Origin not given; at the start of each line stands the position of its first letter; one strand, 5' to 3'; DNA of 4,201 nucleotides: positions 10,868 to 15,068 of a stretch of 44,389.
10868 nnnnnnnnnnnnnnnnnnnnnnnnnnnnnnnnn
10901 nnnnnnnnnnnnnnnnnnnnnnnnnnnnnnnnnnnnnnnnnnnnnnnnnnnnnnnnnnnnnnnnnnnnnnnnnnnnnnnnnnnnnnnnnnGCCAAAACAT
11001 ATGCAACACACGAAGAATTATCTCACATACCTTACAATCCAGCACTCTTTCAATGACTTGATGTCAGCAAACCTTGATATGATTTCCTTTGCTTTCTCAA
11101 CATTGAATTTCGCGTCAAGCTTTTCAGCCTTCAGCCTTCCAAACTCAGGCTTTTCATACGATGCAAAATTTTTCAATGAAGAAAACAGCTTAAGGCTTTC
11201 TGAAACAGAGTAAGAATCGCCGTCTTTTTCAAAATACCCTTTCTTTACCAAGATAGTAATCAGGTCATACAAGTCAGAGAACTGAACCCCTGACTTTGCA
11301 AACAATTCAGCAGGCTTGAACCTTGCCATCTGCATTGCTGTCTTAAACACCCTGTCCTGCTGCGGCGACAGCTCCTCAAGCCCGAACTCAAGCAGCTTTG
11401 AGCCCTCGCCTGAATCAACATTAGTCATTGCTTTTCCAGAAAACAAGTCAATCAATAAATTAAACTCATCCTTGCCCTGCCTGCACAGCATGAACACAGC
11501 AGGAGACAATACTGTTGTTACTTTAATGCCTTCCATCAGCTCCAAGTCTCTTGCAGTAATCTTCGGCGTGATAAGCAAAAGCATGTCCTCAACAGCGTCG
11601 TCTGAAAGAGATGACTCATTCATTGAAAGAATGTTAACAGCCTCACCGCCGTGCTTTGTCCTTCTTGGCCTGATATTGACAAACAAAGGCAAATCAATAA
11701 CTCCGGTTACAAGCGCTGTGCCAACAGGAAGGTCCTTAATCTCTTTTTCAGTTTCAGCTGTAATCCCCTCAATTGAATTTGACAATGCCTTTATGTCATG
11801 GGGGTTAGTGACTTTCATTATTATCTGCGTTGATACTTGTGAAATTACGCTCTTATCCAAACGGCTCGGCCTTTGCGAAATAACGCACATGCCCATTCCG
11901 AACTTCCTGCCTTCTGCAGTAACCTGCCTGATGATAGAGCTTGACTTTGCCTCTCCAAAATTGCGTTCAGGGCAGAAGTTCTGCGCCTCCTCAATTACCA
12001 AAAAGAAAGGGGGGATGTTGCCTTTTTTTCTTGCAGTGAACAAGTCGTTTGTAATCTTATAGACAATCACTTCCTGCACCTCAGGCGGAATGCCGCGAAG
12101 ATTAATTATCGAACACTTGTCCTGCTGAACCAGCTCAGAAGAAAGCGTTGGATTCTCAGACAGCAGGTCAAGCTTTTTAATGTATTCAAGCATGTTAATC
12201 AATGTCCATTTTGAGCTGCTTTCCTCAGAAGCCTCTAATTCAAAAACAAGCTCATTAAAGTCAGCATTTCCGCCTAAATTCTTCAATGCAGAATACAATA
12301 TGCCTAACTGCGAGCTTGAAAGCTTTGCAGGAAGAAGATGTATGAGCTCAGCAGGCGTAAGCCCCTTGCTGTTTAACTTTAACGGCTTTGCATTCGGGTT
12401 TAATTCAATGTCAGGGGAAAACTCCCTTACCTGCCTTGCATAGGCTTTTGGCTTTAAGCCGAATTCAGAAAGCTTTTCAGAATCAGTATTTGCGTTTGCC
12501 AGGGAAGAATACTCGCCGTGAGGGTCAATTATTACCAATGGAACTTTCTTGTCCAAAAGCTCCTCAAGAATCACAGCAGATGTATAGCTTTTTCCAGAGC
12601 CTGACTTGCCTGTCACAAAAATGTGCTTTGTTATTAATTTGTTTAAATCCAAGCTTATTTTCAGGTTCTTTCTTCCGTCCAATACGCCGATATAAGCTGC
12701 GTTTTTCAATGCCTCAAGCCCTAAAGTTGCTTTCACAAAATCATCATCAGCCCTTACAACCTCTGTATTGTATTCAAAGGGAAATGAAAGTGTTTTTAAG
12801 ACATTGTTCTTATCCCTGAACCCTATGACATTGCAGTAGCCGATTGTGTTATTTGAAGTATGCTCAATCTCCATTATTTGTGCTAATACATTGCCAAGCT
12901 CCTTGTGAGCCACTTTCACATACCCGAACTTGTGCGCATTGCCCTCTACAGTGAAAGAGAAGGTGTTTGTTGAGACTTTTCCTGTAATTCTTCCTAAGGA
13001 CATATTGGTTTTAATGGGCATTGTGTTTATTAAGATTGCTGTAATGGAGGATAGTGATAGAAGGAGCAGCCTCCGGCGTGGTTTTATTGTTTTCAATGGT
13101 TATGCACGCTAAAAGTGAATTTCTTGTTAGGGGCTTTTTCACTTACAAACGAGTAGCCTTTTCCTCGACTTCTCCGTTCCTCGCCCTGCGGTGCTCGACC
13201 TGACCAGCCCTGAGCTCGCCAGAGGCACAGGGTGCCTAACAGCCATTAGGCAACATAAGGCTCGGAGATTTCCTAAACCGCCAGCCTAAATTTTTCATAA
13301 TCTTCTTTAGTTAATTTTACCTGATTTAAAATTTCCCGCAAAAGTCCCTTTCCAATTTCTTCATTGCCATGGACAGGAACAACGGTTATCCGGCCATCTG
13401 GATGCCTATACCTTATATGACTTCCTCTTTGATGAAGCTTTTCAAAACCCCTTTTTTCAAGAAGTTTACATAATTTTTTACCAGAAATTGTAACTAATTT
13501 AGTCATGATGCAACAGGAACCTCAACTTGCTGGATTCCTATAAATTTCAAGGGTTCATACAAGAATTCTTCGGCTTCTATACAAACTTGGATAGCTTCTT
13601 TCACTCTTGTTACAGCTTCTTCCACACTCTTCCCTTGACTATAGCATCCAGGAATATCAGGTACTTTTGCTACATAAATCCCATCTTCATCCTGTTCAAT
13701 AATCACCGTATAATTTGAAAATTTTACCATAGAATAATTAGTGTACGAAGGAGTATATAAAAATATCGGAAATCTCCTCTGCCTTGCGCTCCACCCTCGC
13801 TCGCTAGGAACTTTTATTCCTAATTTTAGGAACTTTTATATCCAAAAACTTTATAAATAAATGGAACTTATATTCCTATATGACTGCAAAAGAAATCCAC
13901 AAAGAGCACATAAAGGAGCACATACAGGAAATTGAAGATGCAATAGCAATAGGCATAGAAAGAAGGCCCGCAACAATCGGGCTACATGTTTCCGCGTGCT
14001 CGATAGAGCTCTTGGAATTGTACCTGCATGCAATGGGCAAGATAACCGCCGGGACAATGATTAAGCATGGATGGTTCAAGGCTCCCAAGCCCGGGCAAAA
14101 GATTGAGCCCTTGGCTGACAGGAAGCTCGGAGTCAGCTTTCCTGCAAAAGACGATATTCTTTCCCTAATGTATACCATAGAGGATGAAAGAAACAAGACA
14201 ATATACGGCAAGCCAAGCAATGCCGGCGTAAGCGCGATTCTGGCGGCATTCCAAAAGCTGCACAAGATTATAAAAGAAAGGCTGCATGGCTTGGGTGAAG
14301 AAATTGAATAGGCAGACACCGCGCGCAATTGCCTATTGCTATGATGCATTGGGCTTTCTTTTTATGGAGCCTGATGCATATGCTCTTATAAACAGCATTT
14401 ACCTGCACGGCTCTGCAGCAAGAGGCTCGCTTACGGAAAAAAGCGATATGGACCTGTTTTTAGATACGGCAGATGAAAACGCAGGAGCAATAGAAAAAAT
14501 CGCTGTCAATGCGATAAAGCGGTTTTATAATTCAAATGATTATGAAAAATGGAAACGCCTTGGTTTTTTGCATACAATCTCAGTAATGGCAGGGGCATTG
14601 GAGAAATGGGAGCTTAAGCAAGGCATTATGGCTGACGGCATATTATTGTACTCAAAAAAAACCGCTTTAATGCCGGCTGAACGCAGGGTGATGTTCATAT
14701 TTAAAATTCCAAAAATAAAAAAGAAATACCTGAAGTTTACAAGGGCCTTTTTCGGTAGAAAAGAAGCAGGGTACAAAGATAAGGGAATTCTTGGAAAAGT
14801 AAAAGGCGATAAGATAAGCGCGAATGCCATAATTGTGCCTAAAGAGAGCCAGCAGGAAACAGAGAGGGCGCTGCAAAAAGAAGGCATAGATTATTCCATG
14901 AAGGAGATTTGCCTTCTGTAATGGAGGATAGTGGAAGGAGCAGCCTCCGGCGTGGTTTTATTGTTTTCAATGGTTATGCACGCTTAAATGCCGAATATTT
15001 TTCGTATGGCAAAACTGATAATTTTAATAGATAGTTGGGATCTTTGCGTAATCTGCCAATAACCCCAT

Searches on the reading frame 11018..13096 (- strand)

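Call 54: search_protein_families(library=pfam, proteins=[window:11018-13096:-], max_evalue=0.001)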
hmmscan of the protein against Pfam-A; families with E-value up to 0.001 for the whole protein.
window:11018-13096:- (692 aa): 4 families
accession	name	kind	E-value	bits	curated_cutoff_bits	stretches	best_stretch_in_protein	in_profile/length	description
PF01935.23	DUF87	-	1.8e-33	116.9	23.2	1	135-350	2-218/220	Helicase HerA, central domain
PF05872.18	HerA_C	-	8.3e-08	31.7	22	0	153-211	18-76/502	Helicase HerA-like C-terminal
PF05707.18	Zot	-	9.3e-05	22.4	20.3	0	365-422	84-140/197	Zonular occludens toxin (Zot)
PF10412.15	TrwB_AAD_bind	-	0.0003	20.2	20.5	0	154-197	13-56/387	Type IV secretion-system coupling protein DNA-binding domain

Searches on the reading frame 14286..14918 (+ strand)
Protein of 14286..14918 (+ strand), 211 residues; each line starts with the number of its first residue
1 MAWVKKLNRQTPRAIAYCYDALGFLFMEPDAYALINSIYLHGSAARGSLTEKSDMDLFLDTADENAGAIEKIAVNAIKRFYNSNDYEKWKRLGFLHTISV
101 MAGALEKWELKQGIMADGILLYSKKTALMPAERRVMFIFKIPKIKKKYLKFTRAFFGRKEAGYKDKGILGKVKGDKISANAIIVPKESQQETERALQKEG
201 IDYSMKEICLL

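Call 3: search_protein_families(library=pfam, proteins=[window:14286-14918:+], max_evalue=0.1)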
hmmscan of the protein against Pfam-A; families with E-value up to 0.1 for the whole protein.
window:14286-14918:+ (211 aa): 4 families
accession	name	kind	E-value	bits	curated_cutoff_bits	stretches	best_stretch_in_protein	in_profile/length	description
PF18765.7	Polbeta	-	2.1e-08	34.6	26.9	1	35-125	13-91/93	Polymerase beta, Nucleotidyltransferase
PF01909.29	NTP_transf_2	-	1.7e-05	25.6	21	1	36-65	15-44/93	Nucleotidyltransferase domain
PF22600.2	MTPAP-like_central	-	0.0016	19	27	1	37-83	41-71/139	Poly(A) RNA polymerase, mitochondrial-like, central palm domain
PF02244.21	Propep_M14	-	0.039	14.5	22.1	0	182-205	38-61/73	Carboxypeptidase activation peptide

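Call 5: search_protein_families(library=padloc, proteins=[window:14286-14918:+], max_evalue=0.01)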
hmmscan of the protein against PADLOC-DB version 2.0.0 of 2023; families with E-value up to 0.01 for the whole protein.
window:14286-14918:+ (211 aa): 5 families
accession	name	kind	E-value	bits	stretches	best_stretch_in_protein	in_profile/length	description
PDLC04902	PDC-S09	-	8.1e-05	20.9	1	35-69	21-55/97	-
PDLC04903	PDC-S09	-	0.00018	19.8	1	35-59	26-50/108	-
PDLC04904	PDC-S09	-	0.00023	19.3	1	35-65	25-55/104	-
PDLC04906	PDC-S09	-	0.00086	17.6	1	35-65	24-54/98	-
PDLC04907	PDC-S09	-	0.0023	16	1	35-64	27-56/114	-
